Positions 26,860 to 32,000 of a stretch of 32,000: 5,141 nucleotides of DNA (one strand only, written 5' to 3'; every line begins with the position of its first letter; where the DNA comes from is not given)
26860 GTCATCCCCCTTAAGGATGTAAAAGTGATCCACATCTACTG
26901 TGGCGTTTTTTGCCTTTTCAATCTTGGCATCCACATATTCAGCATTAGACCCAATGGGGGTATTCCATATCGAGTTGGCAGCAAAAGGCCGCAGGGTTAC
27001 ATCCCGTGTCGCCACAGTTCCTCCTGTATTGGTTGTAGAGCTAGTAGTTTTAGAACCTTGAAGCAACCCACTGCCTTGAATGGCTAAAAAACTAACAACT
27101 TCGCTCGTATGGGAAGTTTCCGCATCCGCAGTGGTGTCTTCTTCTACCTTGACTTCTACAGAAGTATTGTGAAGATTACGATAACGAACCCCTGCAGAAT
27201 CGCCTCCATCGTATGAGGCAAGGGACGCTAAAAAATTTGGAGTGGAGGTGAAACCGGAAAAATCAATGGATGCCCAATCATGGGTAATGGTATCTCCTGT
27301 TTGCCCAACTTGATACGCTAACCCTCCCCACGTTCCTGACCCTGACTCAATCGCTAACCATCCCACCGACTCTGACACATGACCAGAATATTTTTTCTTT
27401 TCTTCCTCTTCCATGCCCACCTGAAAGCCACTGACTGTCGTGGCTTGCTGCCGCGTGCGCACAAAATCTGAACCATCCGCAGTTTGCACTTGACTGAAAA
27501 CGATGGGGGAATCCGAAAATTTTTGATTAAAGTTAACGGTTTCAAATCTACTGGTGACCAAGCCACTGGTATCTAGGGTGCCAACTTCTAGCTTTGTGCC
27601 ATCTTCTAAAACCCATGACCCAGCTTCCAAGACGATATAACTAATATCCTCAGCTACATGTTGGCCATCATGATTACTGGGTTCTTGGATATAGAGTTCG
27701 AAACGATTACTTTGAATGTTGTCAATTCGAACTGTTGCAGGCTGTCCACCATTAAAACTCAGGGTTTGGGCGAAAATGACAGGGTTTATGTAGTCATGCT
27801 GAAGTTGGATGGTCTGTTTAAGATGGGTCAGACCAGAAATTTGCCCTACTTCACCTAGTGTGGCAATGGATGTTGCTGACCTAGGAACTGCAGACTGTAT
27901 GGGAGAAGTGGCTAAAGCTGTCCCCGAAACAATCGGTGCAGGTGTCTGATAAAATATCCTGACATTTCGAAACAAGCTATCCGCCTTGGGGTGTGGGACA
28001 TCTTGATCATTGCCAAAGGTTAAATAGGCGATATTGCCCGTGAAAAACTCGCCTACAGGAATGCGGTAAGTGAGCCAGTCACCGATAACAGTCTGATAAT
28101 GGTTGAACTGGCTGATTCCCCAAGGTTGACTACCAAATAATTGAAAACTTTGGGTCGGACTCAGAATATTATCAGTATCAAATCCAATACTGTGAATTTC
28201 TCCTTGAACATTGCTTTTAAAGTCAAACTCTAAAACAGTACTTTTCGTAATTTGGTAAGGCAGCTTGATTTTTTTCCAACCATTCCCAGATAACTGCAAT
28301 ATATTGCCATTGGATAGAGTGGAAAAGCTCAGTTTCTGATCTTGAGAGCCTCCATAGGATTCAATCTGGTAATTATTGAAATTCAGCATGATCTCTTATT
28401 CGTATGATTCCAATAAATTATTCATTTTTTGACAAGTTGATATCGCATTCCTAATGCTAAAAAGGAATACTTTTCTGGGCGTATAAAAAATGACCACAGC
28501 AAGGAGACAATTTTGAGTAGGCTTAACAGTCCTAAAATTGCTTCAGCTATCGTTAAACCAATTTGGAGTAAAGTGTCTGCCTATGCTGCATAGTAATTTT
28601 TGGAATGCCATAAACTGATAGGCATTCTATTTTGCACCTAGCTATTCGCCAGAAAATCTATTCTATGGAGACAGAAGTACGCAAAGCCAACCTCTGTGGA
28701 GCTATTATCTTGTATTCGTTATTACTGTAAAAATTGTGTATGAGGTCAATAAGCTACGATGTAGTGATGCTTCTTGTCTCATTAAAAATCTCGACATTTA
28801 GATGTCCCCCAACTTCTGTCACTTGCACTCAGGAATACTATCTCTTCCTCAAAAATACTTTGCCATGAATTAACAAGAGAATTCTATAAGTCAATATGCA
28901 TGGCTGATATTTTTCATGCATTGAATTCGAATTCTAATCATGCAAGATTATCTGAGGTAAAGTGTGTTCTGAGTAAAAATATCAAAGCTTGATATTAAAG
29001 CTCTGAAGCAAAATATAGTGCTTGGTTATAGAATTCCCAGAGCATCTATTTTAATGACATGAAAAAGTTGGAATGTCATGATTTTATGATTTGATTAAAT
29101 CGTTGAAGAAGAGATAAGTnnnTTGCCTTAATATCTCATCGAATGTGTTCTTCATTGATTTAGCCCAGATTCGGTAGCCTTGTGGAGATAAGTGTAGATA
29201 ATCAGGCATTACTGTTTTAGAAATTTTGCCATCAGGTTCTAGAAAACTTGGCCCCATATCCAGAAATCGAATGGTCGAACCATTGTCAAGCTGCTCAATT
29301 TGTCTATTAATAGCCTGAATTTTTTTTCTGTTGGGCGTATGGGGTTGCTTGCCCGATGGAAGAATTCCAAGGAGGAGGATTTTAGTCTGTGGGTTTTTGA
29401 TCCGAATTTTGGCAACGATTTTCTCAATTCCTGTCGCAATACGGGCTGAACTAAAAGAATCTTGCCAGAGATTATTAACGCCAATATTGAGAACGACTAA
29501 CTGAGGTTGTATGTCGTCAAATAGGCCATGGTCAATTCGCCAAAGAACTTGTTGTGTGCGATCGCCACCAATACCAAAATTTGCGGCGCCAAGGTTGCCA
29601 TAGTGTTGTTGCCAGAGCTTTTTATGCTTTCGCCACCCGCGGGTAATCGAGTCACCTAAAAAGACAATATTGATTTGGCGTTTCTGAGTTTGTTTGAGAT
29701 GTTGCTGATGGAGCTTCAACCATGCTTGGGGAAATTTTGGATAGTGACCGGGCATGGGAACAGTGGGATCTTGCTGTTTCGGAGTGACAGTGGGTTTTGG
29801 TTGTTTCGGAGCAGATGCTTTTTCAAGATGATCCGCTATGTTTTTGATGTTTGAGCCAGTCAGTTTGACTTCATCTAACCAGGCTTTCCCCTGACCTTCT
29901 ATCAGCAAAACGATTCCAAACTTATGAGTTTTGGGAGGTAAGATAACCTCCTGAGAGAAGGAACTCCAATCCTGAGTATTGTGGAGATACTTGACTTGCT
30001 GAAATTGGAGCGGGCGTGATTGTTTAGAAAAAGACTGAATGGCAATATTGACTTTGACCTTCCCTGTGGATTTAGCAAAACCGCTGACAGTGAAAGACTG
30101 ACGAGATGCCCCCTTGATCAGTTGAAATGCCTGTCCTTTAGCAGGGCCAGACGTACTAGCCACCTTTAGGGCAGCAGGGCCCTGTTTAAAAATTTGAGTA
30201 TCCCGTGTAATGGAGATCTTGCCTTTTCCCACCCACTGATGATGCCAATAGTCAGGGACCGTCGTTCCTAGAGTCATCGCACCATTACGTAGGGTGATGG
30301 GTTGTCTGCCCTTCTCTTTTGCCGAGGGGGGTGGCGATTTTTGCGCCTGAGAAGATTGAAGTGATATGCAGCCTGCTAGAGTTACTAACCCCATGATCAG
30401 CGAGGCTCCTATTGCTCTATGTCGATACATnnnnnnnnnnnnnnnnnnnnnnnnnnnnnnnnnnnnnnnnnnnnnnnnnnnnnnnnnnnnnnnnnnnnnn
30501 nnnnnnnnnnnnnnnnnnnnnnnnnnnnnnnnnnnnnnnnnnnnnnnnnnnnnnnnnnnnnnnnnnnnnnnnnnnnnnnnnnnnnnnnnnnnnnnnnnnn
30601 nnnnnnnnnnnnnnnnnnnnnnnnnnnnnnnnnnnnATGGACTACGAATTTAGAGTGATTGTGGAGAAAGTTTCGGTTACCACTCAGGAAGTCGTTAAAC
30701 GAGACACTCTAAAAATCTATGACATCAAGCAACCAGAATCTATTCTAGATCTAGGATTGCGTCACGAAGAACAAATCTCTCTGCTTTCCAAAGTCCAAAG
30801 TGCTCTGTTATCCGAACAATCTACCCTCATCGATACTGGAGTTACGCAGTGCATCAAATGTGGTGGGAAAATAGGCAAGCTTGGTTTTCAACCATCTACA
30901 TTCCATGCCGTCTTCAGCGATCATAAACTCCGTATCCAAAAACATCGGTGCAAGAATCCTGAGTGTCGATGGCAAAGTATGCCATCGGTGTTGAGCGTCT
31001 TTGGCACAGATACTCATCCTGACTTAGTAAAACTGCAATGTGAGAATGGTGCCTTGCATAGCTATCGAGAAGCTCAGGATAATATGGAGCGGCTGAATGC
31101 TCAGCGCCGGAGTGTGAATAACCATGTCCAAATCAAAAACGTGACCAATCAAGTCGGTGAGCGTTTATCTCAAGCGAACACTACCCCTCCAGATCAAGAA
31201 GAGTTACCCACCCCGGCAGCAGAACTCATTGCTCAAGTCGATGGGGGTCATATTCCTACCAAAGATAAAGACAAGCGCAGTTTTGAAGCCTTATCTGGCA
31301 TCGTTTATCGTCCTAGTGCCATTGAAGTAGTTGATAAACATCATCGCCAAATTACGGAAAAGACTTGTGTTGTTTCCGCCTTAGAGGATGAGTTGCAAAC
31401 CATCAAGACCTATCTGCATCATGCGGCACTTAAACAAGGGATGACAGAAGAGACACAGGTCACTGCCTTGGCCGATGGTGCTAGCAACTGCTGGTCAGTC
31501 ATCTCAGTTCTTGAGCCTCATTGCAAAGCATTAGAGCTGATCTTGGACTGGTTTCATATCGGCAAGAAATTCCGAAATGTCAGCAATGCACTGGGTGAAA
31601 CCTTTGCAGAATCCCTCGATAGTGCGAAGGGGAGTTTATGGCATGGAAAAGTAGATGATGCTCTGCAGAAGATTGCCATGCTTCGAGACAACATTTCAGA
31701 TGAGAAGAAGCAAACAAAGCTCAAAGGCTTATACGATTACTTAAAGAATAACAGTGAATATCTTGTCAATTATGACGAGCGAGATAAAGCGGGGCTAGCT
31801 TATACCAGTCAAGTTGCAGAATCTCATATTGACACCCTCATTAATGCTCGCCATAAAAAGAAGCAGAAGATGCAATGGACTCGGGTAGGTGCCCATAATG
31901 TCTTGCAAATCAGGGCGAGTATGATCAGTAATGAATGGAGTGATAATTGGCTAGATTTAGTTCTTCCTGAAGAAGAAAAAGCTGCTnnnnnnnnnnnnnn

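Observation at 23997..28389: Unassigned ~320-aa domain present twice, as a lipoprotein and inside an RTX protein, at the end of the polysaccharide locus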

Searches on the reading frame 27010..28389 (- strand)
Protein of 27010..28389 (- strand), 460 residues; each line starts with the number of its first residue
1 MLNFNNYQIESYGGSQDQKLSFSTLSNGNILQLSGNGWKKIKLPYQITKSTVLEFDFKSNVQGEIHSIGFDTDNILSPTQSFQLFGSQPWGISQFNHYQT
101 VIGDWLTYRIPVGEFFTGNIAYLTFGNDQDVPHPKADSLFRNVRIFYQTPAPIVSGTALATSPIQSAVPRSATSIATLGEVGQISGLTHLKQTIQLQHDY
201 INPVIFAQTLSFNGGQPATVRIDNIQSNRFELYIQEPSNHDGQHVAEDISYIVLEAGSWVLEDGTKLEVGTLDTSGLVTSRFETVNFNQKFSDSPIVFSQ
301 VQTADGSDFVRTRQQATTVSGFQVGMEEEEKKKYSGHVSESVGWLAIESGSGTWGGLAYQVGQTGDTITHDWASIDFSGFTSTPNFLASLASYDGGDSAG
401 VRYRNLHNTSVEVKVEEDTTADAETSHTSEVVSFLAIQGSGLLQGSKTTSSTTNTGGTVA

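Call 49: search_protein_families(library=pfam, proteins=[window:27010-28389:-], max_evalue=0.1)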
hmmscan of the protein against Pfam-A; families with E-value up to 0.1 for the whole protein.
window:27010-28389:- (460 aa): 1 family
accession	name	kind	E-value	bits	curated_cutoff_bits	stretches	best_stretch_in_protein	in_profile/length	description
PF09458.16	H_lectin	-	0.00019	21.9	24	0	284-329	3-52/67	H-type lectin domain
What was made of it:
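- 27025..27879 (-): Three H-type-lectin-like beta-sandwich repeats (residues ~171-455): presumed carbohydrate-binding or targeting module. The Pfam H_lectin hit is below its cut-off (call 49).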

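Call 51: find_homologous_proteins(query=window:27010-28389:-, max_evalue=0.001)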
Query window:27010-28389:- (460 aa): 86 proteins with E <= 0.001 among 8000 candidates.
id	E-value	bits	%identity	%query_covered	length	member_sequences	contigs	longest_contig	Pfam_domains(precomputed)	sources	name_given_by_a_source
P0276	2.5e-137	476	50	62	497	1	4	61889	PF09458.17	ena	-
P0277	6.3e-123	429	50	58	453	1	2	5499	PF09458.17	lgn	-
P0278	5.0e-122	426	53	59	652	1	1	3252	PF05593.20,PF25023.2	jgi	-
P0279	7.0e-119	415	51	58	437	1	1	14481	PF09458.17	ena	-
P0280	2.0e-118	414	49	64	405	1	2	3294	PF09458.17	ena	-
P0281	2.8e-105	371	57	33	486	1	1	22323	PF03160.21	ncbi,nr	ncbi:MAG: Calx-beta domain-containing protein, partial [Cyanobacteriota bacterium]|nr:Calx-beta doma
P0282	3.8e-99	350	60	59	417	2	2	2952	PF09458.17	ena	-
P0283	2.1e-92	328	57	58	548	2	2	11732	PF13620.13,PF00188.33,PF17210.10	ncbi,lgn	ncbi:MAG: CAP domain-containing protein [Cyanobacteria bacterium P01_G01_bin.39]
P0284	4.2e-92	327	55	59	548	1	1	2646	PF13620.13,PF00188.33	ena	-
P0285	1.7e-91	325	56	58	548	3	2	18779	PF13620.13,PF00188.33,PF17210.10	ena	-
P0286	2.4e-91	325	55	59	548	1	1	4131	PF13620.13,PF00188.33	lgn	-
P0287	2.6e-91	325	56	60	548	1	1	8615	PF13620.13,PF00188.33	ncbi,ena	-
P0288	6.7e-91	323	54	60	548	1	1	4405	PF13620.13,PF00188.33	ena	-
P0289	1.6e-90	322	53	64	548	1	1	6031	PF13620.13,PF00188.33,PF17210.10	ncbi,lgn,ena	-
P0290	1.6e-90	322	53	64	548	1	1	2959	PF13620.13,PF00188.33,PF17210.10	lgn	-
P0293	1.9e-90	322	57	58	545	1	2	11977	PF13620.13,PF09458.17,PF00188.33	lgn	-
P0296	7.9e-90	320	56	58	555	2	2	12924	PF13620.13,PF09458.17,PF00188.33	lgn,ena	-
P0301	3.7e-88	314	51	68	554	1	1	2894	PF13620.13,PF09458.17,PF00188.33,PF17210.10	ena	-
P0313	1.4e-86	309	55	58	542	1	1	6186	PF13620.13,PF09458.17,PF00188.33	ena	-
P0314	1.6e-85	306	53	59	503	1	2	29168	PF09458.17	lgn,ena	-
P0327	2.9e-83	298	38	61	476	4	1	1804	PF09458.17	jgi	jgi:hypothetical protein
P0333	2.6e-78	282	51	59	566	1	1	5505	PF13385.14,PF09458.17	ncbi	-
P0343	2.5e-70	256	43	66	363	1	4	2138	PF09458.17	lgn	-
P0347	1.6e-53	200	42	54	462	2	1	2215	PF09458.17,PF00041.28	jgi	jgi:hypothetical protein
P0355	1.9e-36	144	36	50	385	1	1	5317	PF09458.17,PF21419.3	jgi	jgi:hypothetical protein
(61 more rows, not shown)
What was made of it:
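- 27025..27879 (-): Homologues carry PF09458 and are fused to many other secreted domains (call 51).
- On H-type lectin (PF09458), N-terminal module of the RTX protein: Homologues carry PF09458 (call 51).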

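Call 59: predict_structure(alignment_id=A4)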
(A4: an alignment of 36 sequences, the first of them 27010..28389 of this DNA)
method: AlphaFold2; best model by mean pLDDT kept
length: 460 residues; sequences in the alignment: 36
mean_pLDDT: 74.6   pTM: 0.64
mean pLDDT of the five models: 74.6, 73.4, 73.2, 73.2, 72.8
residues with pLDDT >= 90: 263; 70-90: 15; 50-70: 20; < 50: 162
segments of 3 or more residues with pLDDT < 50: 1-30, 34-38, 42-52, 56-66, 73-102, 104-107, 111-170, 456-460
pLDDT, mean of each block of 10 residues (from residue 1): 40 39 38 47 46 45 48 44 40 40 47 38 41 36 39 31 38 85 97 98 98 94 98 94 91 98 97 96 96 98 94 97 97 94 98 98 98 97 98 95 98 96 93 98 93 51
secondary structure, 60 per line:
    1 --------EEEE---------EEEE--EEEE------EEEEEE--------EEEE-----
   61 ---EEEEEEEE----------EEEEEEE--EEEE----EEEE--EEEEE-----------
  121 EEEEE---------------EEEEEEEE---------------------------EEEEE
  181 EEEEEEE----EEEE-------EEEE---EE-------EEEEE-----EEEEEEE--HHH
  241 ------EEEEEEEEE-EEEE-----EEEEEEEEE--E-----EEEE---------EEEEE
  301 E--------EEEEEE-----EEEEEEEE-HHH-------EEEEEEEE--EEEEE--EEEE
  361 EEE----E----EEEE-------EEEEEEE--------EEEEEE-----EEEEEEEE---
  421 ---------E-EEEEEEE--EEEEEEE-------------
elements in order: E9-12 E22-25 E28-31 E38-43 E52-55 E64-71 E82-88 E91-94 E99-102 E105-109 E121-125 E141-148 E176-187 E192-195 E203-206 E219-223 E229-235 E247-255 E257-260 E266-274 E283-286 E296-301 E310-315 E321-328 E340-347 E350-354 E357-363 E373-376 E384-390 E399-404 E410-417 E432-438 E441-447
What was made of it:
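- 27025..27879 (-): AlphaFold2 pLDDT above 90 over 171-455 (call 59).
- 27880..28389 (-): N-terminal 170 residues of the RTX protein, beta-rich and unassigned. pLDDT below 50 (call 59).
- Tried and rejected: The N-terminal 170 residues of the RTX protein could not be modelled (call 59).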

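Call 62: fold_search(model_id=the predicted structure, library=pdb)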
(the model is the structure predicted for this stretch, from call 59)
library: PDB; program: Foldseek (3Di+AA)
matches with E <= 10: 445; with E <= 0.001: 0
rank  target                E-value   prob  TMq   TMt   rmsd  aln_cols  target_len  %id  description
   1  8b6l_O                4.1e-03  0.20  0.11  0.09  25.9       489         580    9  Subtomogram average of the human Sec61-TRAP-OSTA-translocon (released 2022-12-07)
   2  6s7t_E                7.2e-03  0.18  0.11  0.11  25.9       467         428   10  Cryo-EM structure of human oligosaccharyltransferase complex OST-B (released 2019-12-18)
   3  8pn9_E                1.5e-02  0.14  0.10  0.09  27.1       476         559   10  Structure of human oligosaccharyltransferase OST-A complex bound to NGI-1 (released 2024-05-08)
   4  6s7o_E                1.9e-02  0.15  0.11  0.09  26.0       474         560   10  Cryo-EM structure of human oligosaccharyltransferase complex OST-A (released 2019-12-18)
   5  7oci_A                2.5e-02  0.11  0.10  0.11  27.0       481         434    9  Cryo-EM structure of yeast Ost6p containing oligosaccharyltransferase complex (released 2022-02-16)
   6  9fti_A                5.1e-02  0.08  0.10  0.09  22.7       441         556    8  Open conformation of the pentameric ligand-gated ion channel, DeCLIC at pH 5 with 10mM EDTA (released 2024-09-11)
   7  9euj_G                5.6e-02  0.06  0.09  0.06  34.6       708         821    7  Cryo-EM structure of Staphylococcus aureus bacteriophage phi812 baseplate in the post-contraction state - sheath initi (released 2025-04-09)
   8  6ezn_A                6.5e-02  0.09  0.10  0.11  27.1       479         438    8  Cryo-EM structure of the yeast oligosaccharyltransferase (OST) complex (released 2018-01-17)
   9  4mtm                  7.5e-02  0.99  0.15  0.43   3.7        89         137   18  Crystal structure of the tail fiber gp53 from Acinetobacter baumannii bacteriophage AP22 (released 2014-10-01)
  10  8fjp_A                8.2e-02  0.15  0.15  0.04  21.9       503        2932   10  Cryo-EM structure of native mosquito salivary gland surface protein 1 (SGS1) (released 2023-03-01)
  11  6wby                  1.3e-01  0.05  0.10  0.05  25.1       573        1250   11  Single-Particle Cryo-EM Structure of Arabinofuranosyltransferase AftD from Mycobacteria, Mutant R1389S Class 2 (released 2020-05-13)
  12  2vme_C                1.5e-01  0.33  0.13  0.22  19.6       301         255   13  Structure of the wild-type discoidin II from Dictyostelium discoideum (released 2008-07-01)
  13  8h3u_A                1.5e-01  0.10  0.15  0.13  24.4       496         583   10  Inhibitor-bound EP, polyA model (released 2022-11-23)
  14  7v7d_B                1.7e-01  0.03  0.09  0.05  31.8       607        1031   10  Cryo-EM structure of SARS-CoV-2 S-Kappa variant (B.1.617.1), all RBD-down conformation (released 2021-10-06)
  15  8tc1_A                1.9e-01  0.03  0.08  0.04  30.7       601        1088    8  Cryo-EM Structure of Spike Glycoprotein from Civet Coronavirus 007 in Closed Conformation (released 2024-05-01)
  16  3wmp_A                2.1e-01  0.99  0.14  0.61   5.0        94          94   21  Crystal structure of SLL-2 (released 2015-01-14)
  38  2cgy_A                6.1e-01  0.95  0.14  0.56   4.0       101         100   14  STRUCTURE OF HELIX POMATIA AGGLUTININ WITH FORSMANN ANTIGEN (released 2007-03-13)
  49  4q56_A                8.2e-01  0.93  0.14  0.56   4.0       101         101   14  Structure of Helix aspersa agglutinin with natural glycosylation and N-acetyl-alpha-D-galactosamine (GalNAc) (released 2015-10-14)
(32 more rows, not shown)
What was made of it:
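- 27025..27879 (-): Foldseek probability 0.87-0.99 to Helix pomatia/aspersa agglutinin, coral lectin SLL-2 and pyocin/phage fibre tips (call 62).
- On H-type lectin (PF09458), N-terminal module of the RTX protein: Foldseek probability is 0.87-0.99 with TMt 0.43-0.61 to 2cgy, 4q56, 3wmp and 4mtm, but E-values are 0.07-0.8 for the multi-domain query (call 62).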

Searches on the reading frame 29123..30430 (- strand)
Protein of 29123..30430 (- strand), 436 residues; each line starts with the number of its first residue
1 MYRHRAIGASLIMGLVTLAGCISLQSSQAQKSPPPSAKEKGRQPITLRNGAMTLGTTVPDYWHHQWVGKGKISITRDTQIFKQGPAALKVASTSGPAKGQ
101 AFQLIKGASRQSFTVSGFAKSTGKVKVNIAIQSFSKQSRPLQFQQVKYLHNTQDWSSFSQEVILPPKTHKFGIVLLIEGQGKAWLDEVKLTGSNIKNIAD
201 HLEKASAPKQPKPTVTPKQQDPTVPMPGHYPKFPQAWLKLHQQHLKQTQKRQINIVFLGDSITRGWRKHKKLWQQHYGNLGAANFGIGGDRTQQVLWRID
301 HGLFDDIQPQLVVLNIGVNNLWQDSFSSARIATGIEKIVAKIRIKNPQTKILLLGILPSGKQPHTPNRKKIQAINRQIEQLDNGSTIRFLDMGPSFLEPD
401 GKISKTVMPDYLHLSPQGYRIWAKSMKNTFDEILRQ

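Call 9: search_protein_families(library=pfam, proteins=[window:29123-30430:-], max_evalue=0.001)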
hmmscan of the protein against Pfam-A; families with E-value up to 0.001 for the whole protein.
window:29123-30430:- (436 aa): 2 families
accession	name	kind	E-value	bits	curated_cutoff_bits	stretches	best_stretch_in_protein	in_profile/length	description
PF13472.12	Lipase_GDSL_2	-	1.8e-29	103.9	32.9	1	257-421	1-178/178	GDSL-like Lipase/Acylhydrolase family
PF00657.28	Lipase_GDSL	-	2.2e-11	44.8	23.6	1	255-424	1-206/208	GDSL-like Lipase/Acylhydrolase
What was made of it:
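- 29120..30430 (-): SGNH/GDSL esterase lipoprotein (436 aa) with an N-terminal beta-rich extension; likely accessory acetyl-esterase. Lipase_GDSL_2 E 1.8e-29 (call 9).
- On SGNH/GDSL hydrolase (neighbour gene 29120-30430): 103.9 bits against a cut-off of 32.9 (call 9).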

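Call 49: search_protein_families(library=pfam, proteins=[window:29123-30430:-], max_evalue=0.1)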
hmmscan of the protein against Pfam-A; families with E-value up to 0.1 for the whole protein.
window:29123-30430:- (436 aa): 2 families
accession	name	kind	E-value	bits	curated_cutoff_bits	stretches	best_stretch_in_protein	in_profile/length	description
PF13472.12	Lipase_GDSL_2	-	1.8e-29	103.9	32.9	1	257-421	1-178/178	GDSL-like Lipase/Acylhydrolase family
PF00657.28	Lipase_GDSL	-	2.2e-11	44.8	23.6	1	255-424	1-206/208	GDSL-like Lipase/Acylhydrolase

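Call 71: search_protein_families(library=ncbifam, proteins=[window:29123-30430:-], max_evalue=0.001)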
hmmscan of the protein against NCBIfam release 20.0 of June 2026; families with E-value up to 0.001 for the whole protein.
window:29123-30430:- (436 aa): 1 family
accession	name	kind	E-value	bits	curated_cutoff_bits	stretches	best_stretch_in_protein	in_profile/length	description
NF007819.1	PRK10528.1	equivalog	8.6e-05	22.3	270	1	269-356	54-137/210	multifunctional acyl-CoA thioesterase I/protease I/lysophospholipase L1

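Call 83: search_solved_structures(query=window:29123-30430:-, max_evalue=0.01)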
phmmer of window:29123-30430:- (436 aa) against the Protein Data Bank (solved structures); distinct sequences matched with E-value up to 0.01: 21.
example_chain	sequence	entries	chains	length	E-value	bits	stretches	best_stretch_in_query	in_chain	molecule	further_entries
3dt6_A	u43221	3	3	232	3.3e-36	128.2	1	225-428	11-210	Brain Platelet-activating factor acetylhydrolase IB subunit alpha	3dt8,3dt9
1fxw_A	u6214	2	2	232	6.9e-36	127.1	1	225-428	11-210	PLATELET-ACTIVATING FACTOR ACETYLHYDROLASE IB GAMMA SUBUNIT | PLATELET-ACTIVATING FACTOR ACETYLHYDROLASE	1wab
1es9_A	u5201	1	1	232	6.9e-36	127.1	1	225-428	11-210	PLATELET-ACTIVATING FACTOR ACETYLHYDROLASE IB GAMMA SUBUNIT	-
1bwr_A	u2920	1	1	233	1.3e-35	126.2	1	225-428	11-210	PLATELET-ACTIVATING FACTOR ACETYLHYDROLASE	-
1bwp_A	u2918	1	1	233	1.7e-35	125.8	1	225-428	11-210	PLATELET-ACTIVATING FACTOR ACETYLHYDROLASE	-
1bwq_A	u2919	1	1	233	3.4e-35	124.8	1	225-428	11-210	PLATELET-ACTIVATING FACTOR ACETYLHYDROLASE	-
1fxw_F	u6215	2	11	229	4.4e-33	117.8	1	234-429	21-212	PLATELET-ACTIVATING FACTOR ACETYLHYDROLASE IB BETA SUBUNIT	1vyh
7pzg_AAA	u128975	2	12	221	1.2e-14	57.1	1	253-431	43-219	Lysophospholipase L1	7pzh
6njc_A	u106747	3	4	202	1.4e-14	56.9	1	253-427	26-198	Sialate O-acetylesterase | Lysophospholipase L1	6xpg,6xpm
4iyj_A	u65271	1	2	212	9.5e-13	50.9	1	245-434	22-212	GDSL-like protein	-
9hi5_A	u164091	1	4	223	1.3e-11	47.1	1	245-434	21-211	GDSL-like protein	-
4hf7_A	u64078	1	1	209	1.3e-11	47.1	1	245-431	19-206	Putative acylhydrolase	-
9hi4_C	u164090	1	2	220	1.6e-11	46.8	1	245-434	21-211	FI6-focused design_03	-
9hi6_A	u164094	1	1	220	3.3e-11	45.8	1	245-434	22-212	FI6-focused design_04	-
2hsj_A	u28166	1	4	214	2.8e-10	42.7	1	239-428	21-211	Putative platelet activating factor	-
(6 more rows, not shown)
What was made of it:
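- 29120..30430 (-): The closest solved relatives are PAF acetylhydrolase Ib (E 3e-36) and sialate O-acetylesterase (E 1e-14) (call 83).
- On SGNH/GDSL hydrolase (neighbour gene 29120-30430): The closest solved relatives are acetyl-specific esterases (call 83).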

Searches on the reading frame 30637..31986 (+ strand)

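Call 49: search_protein_families(library=pfam, proteins=[window:30637-31986:+], max_evalue=0.1)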
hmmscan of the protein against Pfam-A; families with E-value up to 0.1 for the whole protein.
window:30637-31986:+ (450 aa): 2 families
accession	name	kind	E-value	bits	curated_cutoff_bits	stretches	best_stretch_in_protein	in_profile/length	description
PF06782.17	UPF0236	-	0.00029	20.2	24.3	1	141-430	111-386/400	Uncharacterised protein family (UPF0236)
PF04675.19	DNA_ligase_A_N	-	0.066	13.8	24.6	0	325-377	95-153/174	DNA ligase N terminus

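Call 71: search_protein_families(library=ncbifam, proteins=[window:30637-31986:+], max_evalue=0.001)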
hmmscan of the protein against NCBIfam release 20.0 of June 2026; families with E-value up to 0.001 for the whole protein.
window:30637-31986:+ (450 aa): 3 families
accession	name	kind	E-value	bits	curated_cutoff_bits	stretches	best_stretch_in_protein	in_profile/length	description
NF033572.1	transpos_ISKra4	equivalog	5.2e-80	269.6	205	1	29-434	15-422/422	ISKra4 family transposase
NF033529.1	transpos_ISLre2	equivalog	7e-19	68.3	200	1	135-447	43-337/382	ISLre2 family transposase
NF046004.1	ICE_Mbov_0401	equivalog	1.5e-12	47.5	162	1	141-411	85-348/369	Mbov_0401 family ICE element transposase-like protein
